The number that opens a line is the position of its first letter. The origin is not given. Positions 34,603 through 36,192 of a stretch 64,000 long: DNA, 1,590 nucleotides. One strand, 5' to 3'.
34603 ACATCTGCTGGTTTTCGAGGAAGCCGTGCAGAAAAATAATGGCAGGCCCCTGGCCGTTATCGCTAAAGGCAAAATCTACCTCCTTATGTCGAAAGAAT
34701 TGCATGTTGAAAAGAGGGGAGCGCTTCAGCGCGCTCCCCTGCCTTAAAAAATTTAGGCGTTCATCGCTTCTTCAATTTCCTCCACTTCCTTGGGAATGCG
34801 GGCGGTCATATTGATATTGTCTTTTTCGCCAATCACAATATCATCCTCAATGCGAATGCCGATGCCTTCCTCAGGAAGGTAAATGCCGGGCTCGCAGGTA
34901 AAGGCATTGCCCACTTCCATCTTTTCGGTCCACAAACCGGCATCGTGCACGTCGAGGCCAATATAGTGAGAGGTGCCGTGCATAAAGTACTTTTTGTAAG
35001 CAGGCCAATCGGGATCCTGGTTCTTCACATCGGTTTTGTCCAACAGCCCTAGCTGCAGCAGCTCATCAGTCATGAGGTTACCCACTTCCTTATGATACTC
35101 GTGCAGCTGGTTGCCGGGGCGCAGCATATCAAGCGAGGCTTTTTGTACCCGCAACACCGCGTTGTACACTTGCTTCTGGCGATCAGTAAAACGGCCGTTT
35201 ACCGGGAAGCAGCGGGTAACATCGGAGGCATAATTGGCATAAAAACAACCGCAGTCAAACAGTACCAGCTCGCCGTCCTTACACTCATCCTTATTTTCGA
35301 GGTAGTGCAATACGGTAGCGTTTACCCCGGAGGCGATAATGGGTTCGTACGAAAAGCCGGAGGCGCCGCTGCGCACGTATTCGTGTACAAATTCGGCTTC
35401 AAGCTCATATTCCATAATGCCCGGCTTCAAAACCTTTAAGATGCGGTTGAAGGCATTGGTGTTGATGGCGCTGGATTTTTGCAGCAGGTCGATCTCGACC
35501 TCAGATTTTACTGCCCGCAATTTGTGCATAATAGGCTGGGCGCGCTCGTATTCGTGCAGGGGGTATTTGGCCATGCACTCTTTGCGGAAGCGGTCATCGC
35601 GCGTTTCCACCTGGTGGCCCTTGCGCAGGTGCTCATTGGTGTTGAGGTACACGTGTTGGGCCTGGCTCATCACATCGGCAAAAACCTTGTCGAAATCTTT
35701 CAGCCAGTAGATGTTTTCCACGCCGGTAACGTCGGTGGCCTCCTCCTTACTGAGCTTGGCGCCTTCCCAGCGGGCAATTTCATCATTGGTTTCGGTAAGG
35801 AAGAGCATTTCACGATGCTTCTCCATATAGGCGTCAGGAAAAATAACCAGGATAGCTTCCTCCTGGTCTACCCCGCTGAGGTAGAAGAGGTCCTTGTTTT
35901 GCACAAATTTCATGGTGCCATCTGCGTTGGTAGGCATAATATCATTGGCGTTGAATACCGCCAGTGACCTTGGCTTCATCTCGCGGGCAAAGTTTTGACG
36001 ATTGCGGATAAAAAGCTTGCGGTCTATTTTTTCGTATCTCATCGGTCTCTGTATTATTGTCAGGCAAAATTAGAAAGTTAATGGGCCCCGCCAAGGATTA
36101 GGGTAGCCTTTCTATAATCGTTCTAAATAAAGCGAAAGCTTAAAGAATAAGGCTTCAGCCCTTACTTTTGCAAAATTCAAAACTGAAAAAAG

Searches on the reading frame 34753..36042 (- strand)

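Call 79: search_protein_families(library=pfam, proteins=[window:34753-36042:-], max_evalue=0.001)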
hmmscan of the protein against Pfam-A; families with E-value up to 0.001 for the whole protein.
window:34753-36042:- (429 aa): 2 families
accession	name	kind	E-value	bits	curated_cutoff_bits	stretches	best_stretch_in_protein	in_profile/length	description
PF00557.29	Peptidase_M24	-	3.1e-58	197.4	23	1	186-405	2-207/208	Metallopeptidase family M24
PF05195.22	AMP_N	-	5.4e-32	110.5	24.6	1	11-132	1-121/121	Aminopeptidase P, N-terminal domain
